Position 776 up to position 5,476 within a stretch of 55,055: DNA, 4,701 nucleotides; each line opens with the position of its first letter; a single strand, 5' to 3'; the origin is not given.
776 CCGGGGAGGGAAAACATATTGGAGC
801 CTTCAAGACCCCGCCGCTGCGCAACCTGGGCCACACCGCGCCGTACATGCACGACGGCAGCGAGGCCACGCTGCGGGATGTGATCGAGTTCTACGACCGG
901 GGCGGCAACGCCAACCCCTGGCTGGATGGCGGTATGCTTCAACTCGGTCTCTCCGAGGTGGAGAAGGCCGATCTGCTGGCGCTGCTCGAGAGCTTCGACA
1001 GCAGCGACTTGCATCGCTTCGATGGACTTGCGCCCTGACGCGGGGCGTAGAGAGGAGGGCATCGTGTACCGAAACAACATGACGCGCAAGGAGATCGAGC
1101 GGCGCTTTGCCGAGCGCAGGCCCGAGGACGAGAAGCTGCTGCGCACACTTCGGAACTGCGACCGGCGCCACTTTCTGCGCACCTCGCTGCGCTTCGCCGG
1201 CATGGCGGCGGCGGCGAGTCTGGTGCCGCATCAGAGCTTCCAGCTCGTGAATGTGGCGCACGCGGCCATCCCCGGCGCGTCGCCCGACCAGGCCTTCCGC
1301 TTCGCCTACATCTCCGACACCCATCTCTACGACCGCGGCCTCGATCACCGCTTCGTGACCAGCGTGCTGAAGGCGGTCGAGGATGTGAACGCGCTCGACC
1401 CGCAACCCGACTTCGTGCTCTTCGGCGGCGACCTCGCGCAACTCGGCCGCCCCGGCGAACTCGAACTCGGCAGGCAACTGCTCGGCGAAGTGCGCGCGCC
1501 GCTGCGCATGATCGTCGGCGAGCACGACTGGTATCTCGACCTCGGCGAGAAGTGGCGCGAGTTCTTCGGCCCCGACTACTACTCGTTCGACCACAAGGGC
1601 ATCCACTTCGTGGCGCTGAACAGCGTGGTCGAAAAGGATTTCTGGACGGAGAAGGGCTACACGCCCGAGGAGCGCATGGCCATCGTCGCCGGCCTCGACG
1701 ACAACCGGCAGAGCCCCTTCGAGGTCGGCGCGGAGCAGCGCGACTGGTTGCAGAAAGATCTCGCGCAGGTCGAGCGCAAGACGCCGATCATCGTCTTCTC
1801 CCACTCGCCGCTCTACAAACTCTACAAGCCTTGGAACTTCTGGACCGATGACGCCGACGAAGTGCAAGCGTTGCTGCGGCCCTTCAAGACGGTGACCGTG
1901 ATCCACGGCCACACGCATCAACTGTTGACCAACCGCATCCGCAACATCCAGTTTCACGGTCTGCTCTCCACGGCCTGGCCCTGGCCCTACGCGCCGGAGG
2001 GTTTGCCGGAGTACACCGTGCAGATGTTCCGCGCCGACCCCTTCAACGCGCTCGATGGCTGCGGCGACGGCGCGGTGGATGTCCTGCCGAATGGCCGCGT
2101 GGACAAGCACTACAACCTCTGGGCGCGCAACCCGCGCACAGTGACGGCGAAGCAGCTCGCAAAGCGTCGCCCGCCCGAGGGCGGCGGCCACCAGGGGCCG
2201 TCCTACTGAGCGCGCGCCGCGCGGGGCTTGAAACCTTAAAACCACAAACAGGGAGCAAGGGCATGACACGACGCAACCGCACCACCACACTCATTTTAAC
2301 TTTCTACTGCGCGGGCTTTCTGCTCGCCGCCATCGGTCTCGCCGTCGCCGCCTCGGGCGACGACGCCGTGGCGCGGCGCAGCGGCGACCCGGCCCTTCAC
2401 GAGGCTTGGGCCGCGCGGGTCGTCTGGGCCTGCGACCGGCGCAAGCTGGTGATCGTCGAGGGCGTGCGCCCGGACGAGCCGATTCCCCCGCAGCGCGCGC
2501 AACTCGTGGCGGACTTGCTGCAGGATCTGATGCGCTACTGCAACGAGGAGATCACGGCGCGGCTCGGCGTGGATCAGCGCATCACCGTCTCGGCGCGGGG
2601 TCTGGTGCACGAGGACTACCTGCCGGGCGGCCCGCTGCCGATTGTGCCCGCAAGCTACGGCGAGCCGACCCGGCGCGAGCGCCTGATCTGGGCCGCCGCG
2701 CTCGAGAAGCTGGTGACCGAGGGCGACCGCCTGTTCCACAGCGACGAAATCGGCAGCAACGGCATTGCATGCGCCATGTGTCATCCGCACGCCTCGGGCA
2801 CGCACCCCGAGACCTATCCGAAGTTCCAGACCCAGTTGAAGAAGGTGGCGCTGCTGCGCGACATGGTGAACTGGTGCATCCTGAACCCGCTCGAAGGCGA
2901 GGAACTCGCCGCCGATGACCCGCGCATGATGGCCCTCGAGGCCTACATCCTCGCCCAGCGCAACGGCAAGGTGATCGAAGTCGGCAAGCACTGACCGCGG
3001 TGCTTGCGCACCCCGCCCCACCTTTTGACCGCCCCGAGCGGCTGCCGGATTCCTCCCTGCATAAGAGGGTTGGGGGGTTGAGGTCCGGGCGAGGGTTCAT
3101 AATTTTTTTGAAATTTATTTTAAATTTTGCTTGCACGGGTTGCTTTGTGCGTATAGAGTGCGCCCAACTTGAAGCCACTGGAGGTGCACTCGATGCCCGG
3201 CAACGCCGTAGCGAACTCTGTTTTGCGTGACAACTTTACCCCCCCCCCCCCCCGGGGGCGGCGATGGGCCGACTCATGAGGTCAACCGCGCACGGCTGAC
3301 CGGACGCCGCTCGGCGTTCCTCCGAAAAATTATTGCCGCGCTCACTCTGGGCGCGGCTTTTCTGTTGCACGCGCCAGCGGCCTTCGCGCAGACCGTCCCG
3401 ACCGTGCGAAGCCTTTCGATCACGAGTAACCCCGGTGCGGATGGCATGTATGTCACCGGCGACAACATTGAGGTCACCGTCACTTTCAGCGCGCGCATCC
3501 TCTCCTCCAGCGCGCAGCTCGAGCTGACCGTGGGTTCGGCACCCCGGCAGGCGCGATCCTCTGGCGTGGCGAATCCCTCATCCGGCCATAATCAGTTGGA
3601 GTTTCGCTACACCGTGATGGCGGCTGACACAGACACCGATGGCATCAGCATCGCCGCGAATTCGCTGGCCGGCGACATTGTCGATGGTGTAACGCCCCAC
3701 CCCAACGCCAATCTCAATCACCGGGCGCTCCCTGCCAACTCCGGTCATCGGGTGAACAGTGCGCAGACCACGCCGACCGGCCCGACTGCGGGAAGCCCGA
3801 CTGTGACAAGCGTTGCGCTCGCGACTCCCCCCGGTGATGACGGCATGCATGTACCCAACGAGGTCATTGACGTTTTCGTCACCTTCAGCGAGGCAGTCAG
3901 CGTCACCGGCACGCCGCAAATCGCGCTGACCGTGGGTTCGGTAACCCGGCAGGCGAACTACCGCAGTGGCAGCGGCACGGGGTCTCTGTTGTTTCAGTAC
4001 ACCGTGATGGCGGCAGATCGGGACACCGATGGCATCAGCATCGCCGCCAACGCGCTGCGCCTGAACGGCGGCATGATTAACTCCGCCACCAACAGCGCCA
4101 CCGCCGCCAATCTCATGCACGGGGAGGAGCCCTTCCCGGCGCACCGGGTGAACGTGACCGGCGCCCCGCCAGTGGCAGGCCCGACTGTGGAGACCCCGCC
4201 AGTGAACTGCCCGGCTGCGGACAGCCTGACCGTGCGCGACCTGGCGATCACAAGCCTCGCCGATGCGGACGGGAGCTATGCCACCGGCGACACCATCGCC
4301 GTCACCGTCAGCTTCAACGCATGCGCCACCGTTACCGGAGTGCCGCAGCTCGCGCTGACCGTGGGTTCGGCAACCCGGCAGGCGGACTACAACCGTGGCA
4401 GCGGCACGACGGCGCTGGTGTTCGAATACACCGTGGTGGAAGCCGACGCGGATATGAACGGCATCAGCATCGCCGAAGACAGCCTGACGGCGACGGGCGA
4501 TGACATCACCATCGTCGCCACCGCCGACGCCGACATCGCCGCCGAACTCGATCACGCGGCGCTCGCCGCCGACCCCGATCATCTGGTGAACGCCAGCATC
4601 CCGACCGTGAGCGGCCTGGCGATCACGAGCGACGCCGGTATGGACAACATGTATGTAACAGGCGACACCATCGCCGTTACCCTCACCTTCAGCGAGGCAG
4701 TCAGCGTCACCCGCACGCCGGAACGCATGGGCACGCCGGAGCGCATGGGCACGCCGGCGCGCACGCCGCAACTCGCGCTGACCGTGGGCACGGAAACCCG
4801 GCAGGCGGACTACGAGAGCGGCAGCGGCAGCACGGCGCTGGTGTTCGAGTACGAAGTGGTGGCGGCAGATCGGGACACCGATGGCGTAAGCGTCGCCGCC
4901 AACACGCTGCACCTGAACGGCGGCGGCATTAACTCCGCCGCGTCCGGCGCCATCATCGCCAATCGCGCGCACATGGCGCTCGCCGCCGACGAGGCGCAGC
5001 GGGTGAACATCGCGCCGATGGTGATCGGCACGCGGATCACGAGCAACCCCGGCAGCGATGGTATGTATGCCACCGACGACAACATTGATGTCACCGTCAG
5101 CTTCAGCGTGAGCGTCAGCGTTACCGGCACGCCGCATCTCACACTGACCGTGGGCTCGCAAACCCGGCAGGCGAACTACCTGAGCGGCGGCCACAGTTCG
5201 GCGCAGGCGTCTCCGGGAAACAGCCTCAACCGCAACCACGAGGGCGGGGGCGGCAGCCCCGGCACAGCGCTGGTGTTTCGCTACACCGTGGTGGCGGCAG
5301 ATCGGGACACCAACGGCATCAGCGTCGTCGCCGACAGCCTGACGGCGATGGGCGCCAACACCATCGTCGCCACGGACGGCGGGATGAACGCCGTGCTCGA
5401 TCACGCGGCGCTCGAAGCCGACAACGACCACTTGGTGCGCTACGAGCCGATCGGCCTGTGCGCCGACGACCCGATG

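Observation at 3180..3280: A C15G5 homopolymer separates a strong SD+ATG from the 1,828-aa autotransporter ORF: candidate slipped-strand phase switch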

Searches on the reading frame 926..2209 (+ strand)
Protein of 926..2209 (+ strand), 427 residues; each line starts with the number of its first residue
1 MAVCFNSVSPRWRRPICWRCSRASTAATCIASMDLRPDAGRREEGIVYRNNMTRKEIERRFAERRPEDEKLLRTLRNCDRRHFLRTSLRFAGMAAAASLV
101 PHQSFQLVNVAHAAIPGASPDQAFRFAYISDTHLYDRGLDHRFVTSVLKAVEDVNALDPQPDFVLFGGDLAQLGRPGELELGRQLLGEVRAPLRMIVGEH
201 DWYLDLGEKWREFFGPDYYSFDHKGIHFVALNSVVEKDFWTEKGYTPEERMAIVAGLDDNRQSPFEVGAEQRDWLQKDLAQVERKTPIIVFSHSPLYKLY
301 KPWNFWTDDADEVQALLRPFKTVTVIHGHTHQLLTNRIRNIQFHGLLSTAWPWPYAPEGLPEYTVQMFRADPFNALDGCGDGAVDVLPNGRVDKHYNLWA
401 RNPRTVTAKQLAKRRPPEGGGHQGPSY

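Call 5: search_protein_families(library=pfam, proteins=[window:926-2209:+], max_evalue=0.01)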
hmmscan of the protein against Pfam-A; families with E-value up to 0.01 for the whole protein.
window:926-2209:+ (427 aa): 2 families
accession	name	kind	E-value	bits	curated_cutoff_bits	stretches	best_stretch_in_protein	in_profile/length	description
PF00149.33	Metallophos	-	2.6e-18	67.6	21.5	1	124-332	1-190/191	Calcineurin-like phosphoesterase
PF12850.12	Metallophos_2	-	0.00016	22.2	27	1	125-340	2-126/154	Calcineurin-like phosphoesterase superfamily domain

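Call 6: search_protein_families(library=ncbifam, proteins=[window:926-2209:+], max_evalue=0.01)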
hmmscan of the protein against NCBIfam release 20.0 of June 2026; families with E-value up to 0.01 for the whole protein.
window:926-2209:+ (427 aa): 2 families
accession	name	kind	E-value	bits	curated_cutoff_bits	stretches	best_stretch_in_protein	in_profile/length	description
NF050112.1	PhdiestSpdARhizob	equivalog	1.4e-07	31.5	400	1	146-343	25-210/264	2', 3'cyclic nucleotide phosphodiesterase SpdA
NF008359.0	PRK11148.1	equivalog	1.8e-06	27.7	225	1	267-342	139-216/275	3',5'-cyclic-AMP phosphodiesterase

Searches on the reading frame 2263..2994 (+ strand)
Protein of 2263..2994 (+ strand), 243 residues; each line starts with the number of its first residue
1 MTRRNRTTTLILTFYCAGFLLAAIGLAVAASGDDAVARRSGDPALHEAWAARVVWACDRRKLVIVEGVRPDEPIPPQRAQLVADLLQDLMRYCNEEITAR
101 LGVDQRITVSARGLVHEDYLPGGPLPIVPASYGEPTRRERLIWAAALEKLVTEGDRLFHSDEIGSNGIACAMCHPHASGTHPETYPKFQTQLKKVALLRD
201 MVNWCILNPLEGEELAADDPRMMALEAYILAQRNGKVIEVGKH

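Call 5: search_protein_families(library=pfam, proteins=[window:2263-2994:+], max_evalue=0.01)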
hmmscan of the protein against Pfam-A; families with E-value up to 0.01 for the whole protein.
window:2263-2994:+ (243 aa): 1 family
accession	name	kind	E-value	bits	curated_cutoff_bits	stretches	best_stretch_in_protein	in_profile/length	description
PF21342.2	SoxA-TsdA_cyt-c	-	1.3e-10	41.6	27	1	154-236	2-86/88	SoxA/TsdA, cytochrome c domain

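Call 6: search_protein_families(library=ncbifam, proteins=[window:2263-2994:+], max_evalue=0.01)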
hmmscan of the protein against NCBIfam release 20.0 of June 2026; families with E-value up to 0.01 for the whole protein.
window:2263-2994:+ (243 aa): 1 family
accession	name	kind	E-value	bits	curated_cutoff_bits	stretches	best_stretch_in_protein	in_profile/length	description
TIGR04484.1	thiosulf_SoxA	equivalog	1.4e-09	37.6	110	1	150-240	5-97/212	sulfur oxidation c-type cytochrome SoxA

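Call 13: find_encoding_contigs(protein=window:2263-2994:+, flank=10000, max_places=10)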
Protein window:2263-2994:+ (243 aa): 1 contig read that carries it; 1 place shown.
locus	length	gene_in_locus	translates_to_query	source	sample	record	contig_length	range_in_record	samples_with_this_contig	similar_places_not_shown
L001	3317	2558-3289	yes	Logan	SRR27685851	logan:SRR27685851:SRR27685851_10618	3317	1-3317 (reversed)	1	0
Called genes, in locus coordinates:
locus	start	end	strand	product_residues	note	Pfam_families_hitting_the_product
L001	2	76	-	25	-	?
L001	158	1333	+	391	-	PF03150:CCP_MauG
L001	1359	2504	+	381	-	PF00149:Metallophos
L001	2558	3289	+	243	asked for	PF21342:SoxA-TsdA_cyt-c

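Call 15: list_cluster_members(proteins=[window:2263-2994:+, window:11946-13235:+, window:32813-34015:+, window:36453-38543:-, window:38597-39427:+, window:41280-42068:-, window:42131-42997:-, window:14450-15439:-, window:31911-32744:-, window:34124-35011:-])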
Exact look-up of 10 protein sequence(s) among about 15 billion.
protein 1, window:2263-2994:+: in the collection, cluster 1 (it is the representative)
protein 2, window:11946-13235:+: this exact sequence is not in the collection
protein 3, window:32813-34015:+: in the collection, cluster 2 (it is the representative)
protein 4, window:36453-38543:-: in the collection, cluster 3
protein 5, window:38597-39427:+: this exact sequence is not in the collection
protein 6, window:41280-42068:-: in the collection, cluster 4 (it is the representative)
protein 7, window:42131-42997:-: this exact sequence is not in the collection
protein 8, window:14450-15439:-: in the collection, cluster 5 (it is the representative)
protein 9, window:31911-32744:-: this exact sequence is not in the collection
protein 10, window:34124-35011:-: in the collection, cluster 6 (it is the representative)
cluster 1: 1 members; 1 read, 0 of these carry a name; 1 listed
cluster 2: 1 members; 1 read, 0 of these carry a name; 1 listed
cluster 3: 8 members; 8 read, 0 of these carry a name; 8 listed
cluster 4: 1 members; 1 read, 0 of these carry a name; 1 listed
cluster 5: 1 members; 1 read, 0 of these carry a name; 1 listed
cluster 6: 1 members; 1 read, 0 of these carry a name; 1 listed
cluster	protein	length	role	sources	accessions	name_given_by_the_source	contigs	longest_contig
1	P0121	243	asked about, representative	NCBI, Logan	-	-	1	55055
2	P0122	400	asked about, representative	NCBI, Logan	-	-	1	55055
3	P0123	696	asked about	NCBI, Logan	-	-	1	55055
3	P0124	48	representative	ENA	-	-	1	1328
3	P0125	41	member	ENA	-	-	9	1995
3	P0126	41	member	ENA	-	-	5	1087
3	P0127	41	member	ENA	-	-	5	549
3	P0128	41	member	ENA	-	-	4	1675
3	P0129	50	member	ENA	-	-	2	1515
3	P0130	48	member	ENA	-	-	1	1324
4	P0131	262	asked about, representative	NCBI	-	-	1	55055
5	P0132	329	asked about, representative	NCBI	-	-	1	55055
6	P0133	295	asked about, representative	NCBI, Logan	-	-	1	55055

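Call 16: find_related_loci(query=window:2263-2994:+, collection=genome_contigs, flank=10000)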
Query window:2263-2994:+ (243 aa) in genome_contigs; peptide patterns used: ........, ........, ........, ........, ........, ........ (x = any residue, [..] = any of these).
110 stretches matched a pattern; 24 encode a relative of the query (tblastn E <= 1e-3); 24 distinct loci.
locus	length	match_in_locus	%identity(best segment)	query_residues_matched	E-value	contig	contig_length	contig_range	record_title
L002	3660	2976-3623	76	27-243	3e-110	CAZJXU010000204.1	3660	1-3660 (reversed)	MAG TPA_asm: uncultured Spirochaetales bacterium isolate SRP338948_co1_33 genome assembly, contig: k141_220485, whole ge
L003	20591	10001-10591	80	47-243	1e-107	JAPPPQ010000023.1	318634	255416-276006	MAG: Deltaproteobacteria bacterium isolate STY1_bin_8 NODE_2_length_318634_cov_107.45, whole genome shotgun sequence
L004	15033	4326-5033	69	11-243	6e-107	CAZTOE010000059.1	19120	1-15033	MAG TPA_asm: uncultured Spirochaetales bacterium isolate SRP214966_co2_3 genome assembly, contig: NODE_4121_length_19120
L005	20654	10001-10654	72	21-243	1e-105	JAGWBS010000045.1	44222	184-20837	MAG: Proteobacteria bacterium isolate 277c_39 scaffold_2561, whole genome shotgun sequence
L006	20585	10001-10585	77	49-243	4e-104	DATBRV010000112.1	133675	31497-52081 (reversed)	MAG TPA_asm: Myxococcota bacterium isolate SMAG_U4138 k141_1966541, whole genome shotgun sequence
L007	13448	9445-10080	72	31-243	4e-104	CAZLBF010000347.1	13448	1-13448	MAG TPA_asm: uncultured Myxococcales bacterium isolate binchicken_co231_155 genome assembly, contig: k141_4223492, whole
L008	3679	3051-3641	76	47-243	2e-105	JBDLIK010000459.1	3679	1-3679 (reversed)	MAG: Myxococcota bacterium isolate MAG027 MAG027_488, whole genome shotgun sequence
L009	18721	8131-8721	73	47-243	1e-103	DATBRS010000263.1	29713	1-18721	MAG TPA_asm: Myxococcota bacterium isolate SMAG_U4135 k141_3786320, whole genome shotgun sequence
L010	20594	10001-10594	71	46-243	1e-101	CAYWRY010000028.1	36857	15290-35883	MAG TPA_asm: uncultured Spirochaetales bacterium isolate binchicken_co107_401 genome assembly, contig: NODE_2839_length_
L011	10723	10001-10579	71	51-243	4e-100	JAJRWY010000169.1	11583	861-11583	MAG: Candidatus Binatota bacterium isolate Dive96_bin2.95 k141_2214647, whole genome shotgun sequence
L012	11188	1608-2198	70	47-243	9e-98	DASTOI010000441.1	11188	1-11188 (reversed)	MAG TPA_asm: Myxococcota bacterium isolate SMAG_U2166 k141_1111678, whole genome shotgun sequence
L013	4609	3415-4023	73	43-243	5e-97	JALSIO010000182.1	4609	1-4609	MAG: Myxococcales bacterium isolate 354-166_metabat2_scaf2bin.036 354-166_scaffold_17174_c1, whole genome shotgun sequen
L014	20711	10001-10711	66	6-243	7e-101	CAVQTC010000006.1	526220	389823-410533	MAG: uncultured delta proteobacterium isolate MFD10007.bin.2.207 genome assembly, contig: contig_30054, whole genome sho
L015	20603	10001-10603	65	44-243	8e-87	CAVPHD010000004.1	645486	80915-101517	MAG: uncultured delta proteobacterium isolate MFD09964.bin.2.262 genome assembly, contig: contig_35735, whole genome sho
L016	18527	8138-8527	65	110-242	8e-53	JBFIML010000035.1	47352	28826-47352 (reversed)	MAG: Myxococcota bacterium isolate Mix_sand12.2021.10.G.3 k141_470615_length_47352_cov_46.4542, whole genome shotgun seq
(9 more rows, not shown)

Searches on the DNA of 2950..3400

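Call 50: search_rna_families(source=window, start=2950, end=3400, threshold=evalue, max_evalue=1)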
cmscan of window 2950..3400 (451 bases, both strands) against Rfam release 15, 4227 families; matches with E-value up to 1: 2.
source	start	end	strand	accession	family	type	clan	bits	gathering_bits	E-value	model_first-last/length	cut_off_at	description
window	3299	3372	+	RF00519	suhB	Gene; sRNA;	CL00108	27.8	41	0.00087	1-77/77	no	Makes More Granules Regulator RNA (mmgR)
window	3339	3400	+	RF02225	sX6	Gene; sRNA;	-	17.8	40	0.014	46-104/342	3'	Proteobacterial sRNA sX6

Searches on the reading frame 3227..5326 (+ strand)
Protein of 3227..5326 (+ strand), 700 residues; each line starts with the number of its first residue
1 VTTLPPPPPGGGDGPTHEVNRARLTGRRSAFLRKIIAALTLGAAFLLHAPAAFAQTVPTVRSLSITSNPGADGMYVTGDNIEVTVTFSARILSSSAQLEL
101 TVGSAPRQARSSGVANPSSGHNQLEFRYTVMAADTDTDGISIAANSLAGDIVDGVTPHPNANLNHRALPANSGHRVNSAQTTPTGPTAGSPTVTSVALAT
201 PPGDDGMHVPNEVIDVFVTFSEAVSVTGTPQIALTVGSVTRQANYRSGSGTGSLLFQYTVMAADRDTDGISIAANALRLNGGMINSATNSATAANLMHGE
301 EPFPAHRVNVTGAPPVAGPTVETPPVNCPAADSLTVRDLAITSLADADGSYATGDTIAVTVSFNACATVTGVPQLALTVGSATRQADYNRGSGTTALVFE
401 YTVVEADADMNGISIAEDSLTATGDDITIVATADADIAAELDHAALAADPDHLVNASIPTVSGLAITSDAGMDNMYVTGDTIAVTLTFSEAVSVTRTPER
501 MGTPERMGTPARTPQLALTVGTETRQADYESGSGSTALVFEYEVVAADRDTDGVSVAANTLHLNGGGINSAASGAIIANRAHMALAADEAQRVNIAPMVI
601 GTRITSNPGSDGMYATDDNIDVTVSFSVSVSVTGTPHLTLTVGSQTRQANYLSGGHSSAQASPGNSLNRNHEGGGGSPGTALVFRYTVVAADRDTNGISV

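Call 8: find_related_loci(query=window:3227-5326:+, collection=genome_contigs, flank=6000)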
Query window:3227-5326:+ (700 aa) in genome_contigs; peptide patterns used: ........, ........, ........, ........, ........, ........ (x = any residue, [..] = any of these).
25 stretches matched a pattern, but none encodes a relative of the query by tblastn (E <= 1e-3).

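Call 41: find_related_loci(query=window:3296-5326:+, collection=metagenome_contigs, flank=3000)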
Query window:3296-5326:+ (677 aa) in metagenome_contigs; peptide patterns used: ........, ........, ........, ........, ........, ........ (x = any residue, [..] = any of these).
36 stretches matched a pattern, but none encodes a relative of the query by tblastn (E <= 1e-3).
